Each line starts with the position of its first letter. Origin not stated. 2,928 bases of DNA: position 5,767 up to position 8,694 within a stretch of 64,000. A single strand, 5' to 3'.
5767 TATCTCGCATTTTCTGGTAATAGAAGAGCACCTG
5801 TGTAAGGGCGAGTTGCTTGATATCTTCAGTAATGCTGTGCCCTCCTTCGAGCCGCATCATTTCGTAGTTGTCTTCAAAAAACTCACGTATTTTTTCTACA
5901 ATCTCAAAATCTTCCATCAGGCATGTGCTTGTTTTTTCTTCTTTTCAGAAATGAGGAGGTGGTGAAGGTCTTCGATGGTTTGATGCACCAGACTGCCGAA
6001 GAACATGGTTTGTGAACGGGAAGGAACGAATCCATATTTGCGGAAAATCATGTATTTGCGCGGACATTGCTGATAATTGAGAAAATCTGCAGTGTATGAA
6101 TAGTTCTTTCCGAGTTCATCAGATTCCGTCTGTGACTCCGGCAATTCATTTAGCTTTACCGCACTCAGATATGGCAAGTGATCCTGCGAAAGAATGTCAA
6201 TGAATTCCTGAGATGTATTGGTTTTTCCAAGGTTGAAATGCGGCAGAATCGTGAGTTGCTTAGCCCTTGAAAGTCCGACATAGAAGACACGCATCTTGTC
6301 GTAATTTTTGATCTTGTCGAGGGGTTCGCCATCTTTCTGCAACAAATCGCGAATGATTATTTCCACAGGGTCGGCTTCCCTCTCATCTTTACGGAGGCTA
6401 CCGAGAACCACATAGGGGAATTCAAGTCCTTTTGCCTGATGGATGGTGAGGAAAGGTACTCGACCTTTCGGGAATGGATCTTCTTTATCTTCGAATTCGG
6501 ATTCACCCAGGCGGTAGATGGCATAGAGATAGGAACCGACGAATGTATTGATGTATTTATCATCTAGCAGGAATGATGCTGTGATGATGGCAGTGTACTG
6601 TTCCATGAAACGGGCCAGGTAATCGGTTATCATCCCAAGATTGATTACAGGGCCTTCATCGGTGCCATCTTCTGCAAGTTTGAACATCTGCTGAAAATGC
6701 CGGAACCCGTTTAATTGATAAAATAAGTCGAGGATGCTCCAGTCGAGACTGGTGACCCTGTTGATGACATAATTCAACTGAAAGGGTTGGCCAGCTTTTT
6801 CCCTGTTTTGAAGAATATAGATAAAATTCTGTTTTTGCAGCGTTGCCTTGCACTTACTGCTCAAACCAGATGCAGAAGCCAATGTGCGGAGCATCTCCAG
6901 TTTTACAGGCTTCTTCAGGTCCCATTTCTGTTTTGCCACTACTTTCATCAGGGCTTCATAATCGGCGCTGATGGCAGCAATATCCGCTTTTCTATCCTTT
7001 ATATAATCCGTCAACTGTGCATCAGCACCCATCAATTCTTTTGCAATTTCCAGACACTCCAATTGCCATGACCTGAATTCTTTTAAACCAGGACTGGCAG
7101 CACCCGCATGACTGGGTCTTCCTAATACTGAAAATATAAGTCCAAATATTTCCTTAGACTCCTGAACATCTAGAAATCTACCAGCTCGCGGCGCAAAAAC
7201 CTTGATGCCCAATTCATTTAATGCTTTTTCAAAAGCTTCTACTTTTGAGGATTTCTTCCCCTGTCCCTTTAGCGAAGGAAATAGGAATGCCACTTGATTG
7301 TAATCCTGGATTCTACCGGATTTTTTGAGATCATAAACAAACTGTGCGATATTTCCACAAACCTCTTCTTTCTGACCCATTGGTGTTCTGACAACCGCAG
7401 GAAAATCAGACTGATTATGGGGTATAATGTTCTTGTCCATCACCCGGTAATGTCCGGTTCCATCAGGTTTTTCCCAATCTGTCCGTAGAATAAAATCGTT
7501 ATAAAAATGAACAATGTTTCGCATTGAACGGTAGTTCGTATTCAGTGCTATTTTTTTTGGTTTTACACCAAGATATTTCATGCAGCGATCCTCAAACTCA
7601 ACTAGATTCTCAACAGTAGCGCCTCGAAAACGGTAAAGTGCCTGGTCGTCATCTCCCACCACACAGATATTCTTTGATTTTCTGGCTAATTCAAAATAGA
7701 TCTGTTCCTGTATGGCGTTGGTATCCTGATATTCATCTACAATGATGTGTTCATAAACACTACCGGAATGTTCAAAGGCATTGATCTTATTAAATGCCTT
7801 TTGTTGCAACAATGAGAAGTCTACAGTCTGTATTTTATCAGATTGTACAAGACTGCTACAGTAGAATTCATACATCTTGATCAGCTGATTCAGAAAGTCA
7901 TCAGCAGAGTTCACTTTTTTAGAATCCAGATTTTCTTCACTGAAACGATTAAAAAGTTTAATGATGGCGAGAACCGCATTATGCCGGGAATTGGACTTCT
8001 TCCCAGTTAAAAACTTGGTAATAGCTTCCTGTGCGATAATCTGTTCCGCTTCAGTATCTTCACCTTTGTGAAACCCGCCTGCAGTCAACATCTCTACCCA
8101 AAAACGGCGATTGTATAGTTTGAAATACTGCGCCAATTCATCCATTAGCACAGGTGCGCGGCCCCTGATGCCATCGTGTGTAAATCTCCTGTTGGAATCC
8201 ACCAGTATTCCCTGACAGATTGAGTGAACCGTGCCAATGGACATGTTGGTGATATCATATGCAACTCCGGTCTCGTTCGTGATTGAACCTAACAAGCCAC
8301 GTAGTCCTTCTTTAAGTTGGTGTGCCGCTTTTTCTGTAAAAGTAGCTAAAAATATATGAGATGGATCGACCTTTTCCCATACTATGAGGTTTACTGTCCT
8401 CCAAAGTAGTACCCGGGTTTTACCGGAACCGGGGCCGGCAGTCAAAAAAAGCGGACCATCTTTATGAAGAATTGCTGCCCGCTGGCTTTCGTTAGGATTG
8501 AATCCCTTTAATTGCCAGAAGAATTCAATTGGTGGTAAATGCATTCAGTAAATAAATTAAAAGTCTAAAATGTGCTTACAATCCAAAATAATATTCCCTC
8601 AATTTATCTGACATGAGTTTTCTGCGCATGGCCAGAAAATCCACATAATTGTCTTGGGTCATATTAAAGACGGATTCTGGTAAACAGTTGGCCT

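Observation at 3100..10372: Two full-length DUF262/DUF1524 paralogs bracket the helicase-nuclease in one operon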

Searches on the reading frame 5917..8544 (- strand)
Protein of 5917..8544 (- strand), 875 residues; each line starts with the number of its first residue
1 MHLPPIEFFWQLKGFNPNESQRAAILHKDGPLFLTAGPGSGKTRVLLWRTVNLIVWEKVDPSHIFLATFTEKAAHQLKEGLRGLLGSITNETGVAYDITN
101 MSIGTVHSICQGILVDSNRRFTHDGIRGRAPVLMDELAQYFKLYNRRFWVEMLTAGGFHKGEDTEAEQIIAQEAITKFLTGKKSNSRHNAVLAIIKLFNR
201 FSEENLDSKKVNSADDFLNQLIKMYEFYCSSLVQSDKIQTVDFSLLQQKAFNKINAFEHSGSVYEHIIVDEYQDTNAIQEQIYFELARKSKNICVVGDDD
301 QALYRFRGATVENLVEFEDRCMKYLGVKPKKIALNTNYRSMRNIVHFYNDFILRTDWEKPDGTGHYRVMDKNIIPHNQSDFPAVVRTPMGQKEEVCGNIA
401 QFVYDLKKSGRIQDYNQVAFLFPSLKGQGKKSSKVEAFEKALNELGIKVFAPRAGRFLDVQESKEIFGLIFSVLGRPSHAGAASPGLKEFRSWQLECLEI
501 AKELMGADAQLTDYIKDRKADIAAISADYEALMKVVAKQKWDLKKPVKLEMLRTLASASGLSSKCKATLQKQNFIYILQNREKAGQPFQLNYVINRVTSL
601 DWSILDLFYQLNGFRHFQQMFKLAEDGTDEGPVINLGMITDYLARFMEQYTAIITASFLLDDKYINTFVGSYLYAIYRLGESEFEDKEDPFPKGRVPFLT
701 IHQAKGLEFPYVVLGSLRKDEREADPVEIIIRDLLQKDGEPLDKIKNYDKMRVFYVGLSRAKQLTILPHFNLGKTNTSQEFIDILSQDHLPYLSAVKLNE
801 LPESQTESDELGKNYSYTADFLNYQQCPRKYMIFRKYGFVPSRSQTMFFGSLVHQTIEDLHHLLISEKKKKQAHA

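Call 5: search_protein_families(library=pfam, proteins=[window:5917-8544:-], max_evalue=0.01)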
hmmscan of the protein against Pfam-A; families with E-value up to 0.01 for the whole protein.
window:5917-8544:- (875 aa): 6 families
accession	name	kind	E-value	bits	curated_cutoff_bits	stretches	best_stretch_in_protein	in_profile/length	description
PF00580.27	UvrD-helicase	-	1.2e-54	186.2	23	1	18-320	2-269/271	UvrD/REP helicase N-terminal domain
PF13361.12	UvrD_C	-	1.3e-19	71.3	25.6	1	332-764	1-342/350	UvrD-like helicase C-terminal domain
PF13245.12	AAA_19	-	2.9e-18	66.8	25.1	1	21-307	1-134/134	AAA domain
PF13538.12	UvrD_C_2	-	7.6e-07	29.3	27.4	1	699-715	5-23/52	UvrD-like helicase C-terminal domain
PF13604.12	AAA_30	-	0.00072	19.8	27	0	19-81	4-66/191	AAA domain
PF12705.13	PDDEXK_1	-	0.005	17.2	22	1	823-869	9-58/247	PD-(D/E)XK nuclease superfamily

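Call 6: search_protein_families(library=padloc, proteins=[window:5917-8544:-], max_evalue=0.01)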
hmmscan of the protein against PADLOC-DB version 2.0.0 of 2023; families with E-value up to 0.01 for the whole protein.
window:5917-8544:- (875 aa): 44 families (the best 25 are shown)
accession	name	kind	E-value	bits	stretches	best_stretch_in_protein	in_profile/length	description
PDLC03802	RTasHel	-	6.4e-45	152.2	2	17-406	6-309/675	DRT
PDLC00114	GajB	-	1.6e-40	137.4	3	167-353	118-300/635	UrvD helicase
PDLC00117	GajB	-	1e-36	124.6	3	198-347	155-297/604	UrvD helicase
PDLC00132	GajB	-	2e-33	113.9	2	174-349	125-296/625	UrvD helicase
PDLC00127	GajB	-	1.5e-31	107.6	2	203-352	145-289/594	UrvD helicase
PDLC00123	GajB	-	1.4e-30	104.5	3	172-424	88-314/540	UrvD helicase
PDLC00107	GajB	-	2.3e-26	90.6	3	217-343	175-289/587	UrvD helicase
PDLC00112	GajB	-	1.1e-25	88.4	3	264-349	212-292/581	UrvD helicase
PDLC00136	GajB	-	2.2e-24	84.3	3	262-368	205-305/570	UrvD helicase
PDLC00130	GajB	-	4.7e-24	82.6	2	256-354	198-292/589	UrvD helicase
PDLC00129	GajB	-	9.2e-24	82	2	203-354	169-311/594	UrvD helicase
PDLC00119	GajB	-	5.5e-23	79.7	2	264-356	219-302/565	UrvD helicase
PDLC00122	GajB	-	2.5e-22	77.5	2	202-352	105-247/502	UrvD helicase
PDLC00103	GajB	-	4.3e-22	76.8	3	239-357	183-300/612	UrvD helicase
PDLC00149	GajB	-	1.8e-20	70.9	2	262-347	205-285/577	UrvD helicase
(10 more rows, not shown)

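Call 10: search_protein_families(library=ncbifam, proteins=[window:5917-8544:-], max_evalue=0.01)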
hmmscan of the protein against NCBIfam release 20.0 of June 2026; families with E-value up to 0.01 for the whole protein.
window:5917-8544:- (875 aa): 15 families
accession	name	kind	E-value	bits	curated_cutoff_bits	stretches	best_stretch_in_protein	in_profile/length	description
TIGR01073.1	pcrA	equivalog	1.2e-53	182.6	911.2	3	207-354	151-295/725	DNA helicase PcrA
NF008743.0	PRK11773.1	equivalog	4.2e-41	141.1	965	2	198-353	146-298/720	DNA helicase II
TIGR01075.1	uvrD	equivalog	6.2e-38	130.6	1144.45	2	195-353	138-293/715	DNA helicase II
TIGR01074.1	rep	equivalog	1.4e-33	116.1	951.45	2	174-352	114-290/668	DNA helicase Rep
NF008276.0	PRK11054.1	equivalog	2e-32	112.5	543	2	7-352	187-516/684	DNA helicase IV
TIGR02785.1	addA_Gpos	equivalog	4e-32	111.1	707.65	3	257-350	382-478/1234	helicase-exonuclease AddAB subunit AddA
NF008172.0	PRK10919.1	equivalog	4.5e-24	84.6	1168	2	258-350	202-289/673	DNA helicase Rep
NF010485.0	PRK13909.1-2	equivalog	5.2e-21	74.6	650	2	230-352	299-424/909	RecB-like helicase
TIGR00609.1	recB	equivalog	2.8e-20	72.1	696.05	2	264-349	372-452/1175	exodeoxyribonuclease V subunit beta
NF010487.0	PRK13909.1-4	equivalog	2.7e-18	65.7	759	2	218-413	274-475/924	RecB-like helicase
TIGR02784.1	addA_alphas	equivalog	1.9e-17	63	860.75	2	265-348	392-489/1138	double-strand break repair helicase AddA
NF008128.0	PRK10876.1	equivalog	1.3e-08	33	1697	1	263-355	377-464/1181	exodeoxyribonuclease V subunit beta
NF041254.1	motor_HelR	exception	1.7e-07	29.9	750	1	213-346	469-593/706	RNA polymerase recycling motor ATPase HelR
TIGR01448.2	helicase_RecD2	equivalog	0.00025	19.3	500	0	15-79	315-377/713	SF1B family DNA helicase RecD2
TIGR01447.1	recD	equivalog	0.0013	17.4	310.15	1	24-123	158-255/597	exodeoxyribonuclease V subunit alpha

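Call 16: find_homologous_proteins(query=window:5917-8544:-, max_evalue=1e-20)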
Query window:5917-8544:- (875 aa): 6969 proteins with E <= 1e-20 among 8000 candidates; the best 120 are listed.
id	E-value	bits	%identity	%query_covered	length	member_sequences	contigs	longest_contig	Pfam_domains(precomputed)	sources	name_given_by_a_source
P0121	0.0e+0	2008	100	100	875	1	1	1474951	PF13538.13,PF13361.13,PF13245.13,PF00580.28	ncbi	-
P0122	0.0e+0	1742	86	99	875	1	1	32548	PF13538.13,PF13361.13,PF13245.13,PF00580.28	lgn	-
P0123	0.0e+0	1445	72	99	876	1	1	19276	PF13538.13,PF13361.13,PF13245.13,PF00580.28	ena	-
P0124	0.0e+0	1442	72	99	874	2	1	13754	PF13538.13,PF13361.13,PF13245.13,PF00580.28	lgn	-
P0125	0.0e+0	1435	71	99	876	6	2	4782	PF13538.13,PF13361.13,PF13245.13,PF00580.28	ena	-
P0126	0.0e+0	1428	70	100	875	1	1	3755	PF13538.13,PF13361.13,PF13245.13,PF00580.28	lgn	-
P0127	0.0e+0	1424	70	99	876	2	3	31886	PF13538.13,PF13361.13,PF13245.13,PF00580.28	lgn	-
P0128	0.0e+0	1421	70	100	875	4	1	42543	PF13538.13,PF13361.13,PF13245.13,PF00580.28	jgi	jgi:DNA helicase-2/ATP-dependent DNA helicase PcrA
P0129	0.0e+0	1420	69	99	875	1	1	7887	PF13538.13,PF13361.13,PF13245.13,PF00580.28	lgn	-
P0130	0.0e+0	1419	70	99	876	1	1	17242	PF13538.13,PF13361.13,PF13245.13,PF00580.28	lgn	-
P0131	0.0e+0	1417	70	100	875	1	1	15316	PF13538.13,PF13361.13,PF13245.13,PF00580.28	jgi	jgi:DNA helicase-2/ATP-dependent DNA helicase PcrA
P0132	0.0e+0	1416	70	100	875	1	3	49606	PF13538.13,PF13361.13,PF13245.13,PF00580.28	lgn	-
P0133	0.0e+0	1416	70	99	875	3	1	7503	PF13538.13,PF13361.13,PF13245.13,PF00580.28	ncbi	-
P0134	0.0e+0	1415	71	99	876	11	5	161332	PF13538.13,PF13361.13,PF13245.13,PF00580.28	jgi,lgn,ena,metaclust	metaclust:\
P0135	0.0e+0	1415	70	99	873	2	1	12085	PF13538.13,PF13361.13,PF13245.13,PF00580.28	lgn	-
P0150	0.0e+0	1393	69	99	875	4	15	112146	PF13538.13,PF13361.13,PF13245.13,PF00580.28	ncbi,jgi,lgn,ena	jgi:DNA helicase-2/ATP-dependent DNA helicase PcrA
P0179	0.0e+0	1277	64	99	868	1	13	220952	PF13538.13,PF13361.13,PF13245.13,PF00580.28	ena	-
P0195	0.0e+0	1257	63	99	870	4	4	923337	PF13538.13,PF13361.13,PF13245.13,PF00580.28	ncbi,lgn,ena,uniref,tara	ncbi:ATP-dependent helicase [Croceibacter atlanticus]|uniref:ATP-dependent helicase n=1 Tax=Croceiba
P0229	0.0e+0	1078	55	99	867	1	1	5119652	PF13538.13,PF13361.13,PF13245.13,PF00580.28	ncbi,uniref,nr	ncbi:UvrD-helicase domain-containing protein [Lacibacter sediminis]|uniref:DNA 3'-5' helicase n=1 Ta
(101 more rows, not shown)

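Call 18: find_related_loci(query=A1, collection=genome_contigs, flank=10000)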
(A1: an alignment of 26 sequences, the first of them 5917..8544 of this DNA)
Query A1 (875 aa) in genome_contigs; peptide patterns used: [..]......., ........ (x = any residue, [..] = any of these).
600 stretches matched a pattern (row limit reached: there are more); 599 encode a relative of the query (tblastn E <= 1e-3); the best 80 are kept; 80 distinct loci.
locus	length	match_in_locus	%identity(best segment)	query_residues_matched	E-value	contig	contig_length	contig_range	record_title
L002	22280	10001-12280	34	17-871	6e-64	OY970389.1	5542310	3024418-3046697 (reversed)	MAG: Pyrinomonadaceae bacterium isolate MFD09206.bin.c.1 genome assembly, chromosome: 1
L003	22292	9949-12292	31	13-861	3e-59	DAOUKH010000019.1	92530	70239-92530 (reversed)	MAG TPA_asm: Dehalococcoidia bacterium isolate S5_318 k113_632151, whole genome shotgun sequence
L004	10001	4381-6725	30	13-861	2e-50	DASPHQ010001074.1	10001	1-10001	MAG TPA_asm: Urbifossiella sp. isolate SMAG_U11960 k141_720583, whole genome shotgun sequence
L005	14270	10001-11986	24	5-810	5e-39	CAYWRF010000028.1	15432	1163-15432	MAG TPA_asm: uncultured Pseudomonadota bacterium isolate binchicken_co21_281 genome assembly, contig: NODE_2386_length_1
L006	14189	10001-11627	33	17-783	2e-41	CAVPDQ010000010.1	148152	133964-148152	MAG: uncultured Alphaproteobacteria bacterium isolate MFD00031.bin.1.178 genome assembly, contig: contig_29602, whole ge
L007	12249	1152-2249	29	16-447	4e-35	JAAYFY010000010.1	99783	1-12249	MAG: Clostridiaceae bacterium isolate AS09scLD_132 25784_AS09, whole genome shotgun sequence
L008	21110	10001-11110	29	18-447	6e-35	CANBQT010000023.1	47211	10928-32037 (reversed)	MAG: Chitinophagaceae bacterium isolate JR-DAM-100519-108 genome assembly, contig: JR-DAM-100519-C964, whole genome shot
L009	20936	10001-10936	30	18-395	4e-35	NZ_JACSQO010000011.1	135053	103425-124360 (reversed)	Psychrobacillus faecigallinarum strain Sa2BUA9 NODE_11_length_135053_cov_93.418689, whole genome shotgun sequence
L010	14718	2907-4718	24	18-763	3e-34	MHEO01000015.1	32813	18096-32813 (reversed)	MAG: Nitrospirae bacterium RIFCSPHIGHO2_01_FULL_66_17 rifcsphigho2_01_scaffold_15280, whole genome shotgun sequence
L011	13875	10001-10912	32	18-358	7e-34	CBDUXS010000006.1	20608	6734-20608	MAG TPA_asm: uncultured bacterium isolate SRR22302371_binner13_Refined_94 genome assembly, contig: ERZ26661859.1576, who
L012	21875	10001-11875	33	18-767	5e-34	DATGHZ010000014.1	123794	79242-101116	MAG TPA_asm: bacterium isolate SMAG_U9794 k141_1995326, whole genome shotgun sequence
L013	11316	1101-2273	29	18-470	8e-34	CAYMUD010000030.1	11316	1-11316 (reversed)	MAG TPA_asm: uncultured Clostridia bacterium isolate binchicken_co218_264 genome assembly, contig: NODE_6550_length_1131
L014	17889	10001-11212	27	3-470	2e-33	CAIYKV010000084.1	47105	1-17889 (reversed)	MAG: uncultured Bacteroidetes bacterium isolate AM-2014_bin-0134 genome assembly, contig: bin-0134:084/275, whole genome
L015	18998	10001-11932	30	18-790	3e-33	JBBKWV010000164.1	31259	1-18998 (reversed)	MAG: Ferruginibacter sp. isolate metabat_bins.239 k119_1789533, whole genome shotgun sequence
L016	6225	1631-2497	33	18-352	3e-33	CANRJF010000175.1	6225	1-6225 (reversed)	MAG: uncultured Lachnospiraceae bacterium isolate Lapin-024__bin84 genome assembly, contig: Lapin-024__NODE_15133_length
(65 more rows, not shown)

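Call 19: find_encoding_contigs(protein=P0150, flank=10000, max_places=10)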
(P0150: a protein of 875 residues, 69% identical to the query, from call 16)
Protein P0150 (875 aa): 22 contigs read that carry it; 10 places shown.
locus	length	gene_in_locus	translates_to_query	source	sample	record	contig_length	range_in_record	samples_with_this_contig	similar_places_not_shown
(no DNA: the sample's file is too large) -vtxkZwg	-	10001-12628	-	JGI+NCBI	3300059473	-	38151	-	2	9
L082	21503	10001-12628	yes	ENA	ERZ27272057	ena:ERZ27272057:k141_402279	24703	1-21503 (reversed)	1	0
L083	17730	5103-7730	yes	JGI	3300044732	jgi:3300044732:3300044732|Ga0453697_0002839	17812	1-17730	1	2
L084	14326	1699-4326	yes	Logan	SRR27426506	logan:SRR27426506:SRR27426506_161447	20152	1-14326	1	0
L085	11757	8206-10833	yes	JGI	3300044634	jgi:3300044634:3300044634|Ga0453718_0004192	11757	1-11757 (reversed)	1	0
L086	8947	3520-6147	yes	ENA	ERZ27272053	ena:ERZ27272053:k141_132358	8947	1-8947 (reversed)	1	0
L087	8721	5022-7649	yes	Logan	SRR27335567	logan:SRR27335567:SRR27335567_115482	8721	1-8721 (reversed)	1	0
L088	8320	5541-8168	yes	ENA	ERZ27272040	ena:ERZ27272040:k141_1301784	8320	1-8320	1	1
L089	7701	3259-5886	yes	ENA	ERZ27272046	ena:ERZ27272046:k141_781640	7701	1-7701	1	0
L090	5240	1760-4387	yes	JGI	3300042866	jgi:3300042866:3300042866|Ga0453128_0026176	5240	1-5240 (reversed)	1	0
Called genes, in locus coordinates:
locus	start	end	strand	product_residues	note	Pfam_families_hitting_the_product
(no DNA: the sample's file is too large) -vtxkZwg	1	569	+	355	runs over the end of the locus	PF03462:PCRF, PF00472:RF-1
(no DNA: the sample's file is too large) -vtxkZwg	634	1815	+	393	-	PF00083:Sugar_tr, PF07690:MFS_1, PF05977:MFS_3, PF07690:MFS_1, PF00083:Sugar_tr, PF03209:PUCC (weak)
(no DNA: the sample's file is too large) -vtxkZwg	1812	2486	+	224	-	PF07947:YhhN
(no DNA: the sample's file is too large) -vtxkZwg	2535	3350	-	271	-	PF10988:DUF2807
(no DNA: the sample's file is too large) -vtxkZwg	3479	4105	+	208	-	PF01205:Impact_N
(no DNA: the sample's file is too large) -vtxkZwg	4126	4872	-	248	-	-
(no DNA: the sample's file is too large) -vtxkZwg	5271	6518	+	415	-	PF17293:Arm-DNA-bind_5, PF13102:Phage_int_SAM_5, PF00589:Phage_integrase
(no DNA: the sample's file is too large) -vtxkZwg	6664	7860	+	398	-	-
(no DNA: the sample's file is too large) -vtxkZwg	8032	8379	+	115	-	PF12728:HTH_17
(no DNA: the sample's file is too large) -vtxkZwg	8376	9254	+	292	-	-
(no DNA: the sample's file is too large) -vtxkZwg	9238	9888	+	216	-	-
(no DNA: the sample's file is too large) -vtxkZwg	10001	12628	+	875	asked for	PF00580:UvrD-helicase, PF13245:AAA_19, PF13361:UvrD_C, PF13538:UvrD_C_2 (faint)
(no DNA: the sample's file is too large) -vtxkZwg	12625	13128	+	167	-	PF12705:PDDEXK_1 (weak)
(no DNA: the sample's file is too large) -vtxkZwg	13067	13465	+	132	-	-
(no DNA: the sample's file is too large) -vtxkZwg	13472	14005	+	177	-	PF10543:ORF6N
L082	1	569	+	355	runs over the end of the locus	PF03462:PCRF, PF00472:RF-1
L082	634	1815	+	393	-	PF00083:Sugar_tr, PF07690:MFS_1, PF05977:MFS_3, PF07690:MFS_1, PF00083:Sugar_tr, PF03209:PUCC (weak)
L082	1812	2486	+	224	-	PF07947:YhhN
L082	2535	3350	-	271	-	PF10988:DUF2807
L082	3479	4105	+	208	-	PF01205:Impact_N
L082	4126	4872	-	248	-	-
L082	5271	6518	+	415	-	PF17293:Arm-DNA-bind_5, PF13102:Phage_int_SAM_5, PF00589:Phage_integrase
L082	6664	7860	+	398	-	-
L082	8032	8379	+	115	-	PF12728:HTH_17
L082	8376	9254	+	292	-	-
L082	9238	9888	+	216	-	-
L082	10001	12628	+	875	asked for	PF00580:UvrD-helicase, PF13245:AAA_19, PF13361:UvrD_C, PF13538:UvrD_C_2 (faint)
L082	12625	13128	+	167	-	PF12705:PDDEXK_1 (weak)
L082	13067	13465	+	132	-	-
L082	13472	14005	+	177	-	PF10543:ORF6N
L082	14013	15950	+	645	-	PF01555:N6_N4_Mtase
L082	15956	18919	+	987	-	PF00270:DEAD, PF04851:ResIII, PF19778:RE_endonuc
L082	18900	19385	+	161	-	-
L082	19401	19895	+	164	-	-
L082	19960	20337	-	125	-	PF20137:BubE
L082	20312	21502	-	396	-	?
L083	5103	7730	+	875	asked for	PF00580:UvrD-helicase, PF13245:AAA_19, PF13361:UvrD_C, PF13538:UvrD_C_2 (faint)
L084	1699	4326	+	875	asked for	PF00580:UvrD-helicase, PF13245:AAA_19, PF13361:UvrD_C, PF13538:UvrD_C_2 (faint)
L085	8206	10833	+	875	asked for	PF00580:UvrD-helicase, PF13245:AAA_19, PF13361:UvrD_C, PF13538:UvrD_C_2 (faint)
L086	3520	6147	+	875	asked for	PF00580:UvrD-helicase, PF13245:AAA_19, PF13361:UvrD_C, PF13538:UvrD_C_2 (faint)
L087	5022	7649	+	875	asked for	PF00580:UvrD-helicase, PF13245:AAA_19, PF13361:UvrD_C, PF13538:UvrD_C_2 (faint)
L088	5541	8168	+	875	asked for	PF00580:UvrD-helicase, PF13245:AAA_19, PF13361:UvrD_C, PF13538:UvrD_C_2 (faint)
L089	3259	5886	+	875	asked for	PF00580:UvrD-helicase, PF13245:AAA_19, PF13361:UvrD_C, PF13538:UvrD_C_2 (faint)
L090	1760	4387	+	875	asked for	PF00580:UvrD-helicase, PF13245:AAA_19, PF13361:UvrD_C, PF13538:UvrD_C_2 (faint)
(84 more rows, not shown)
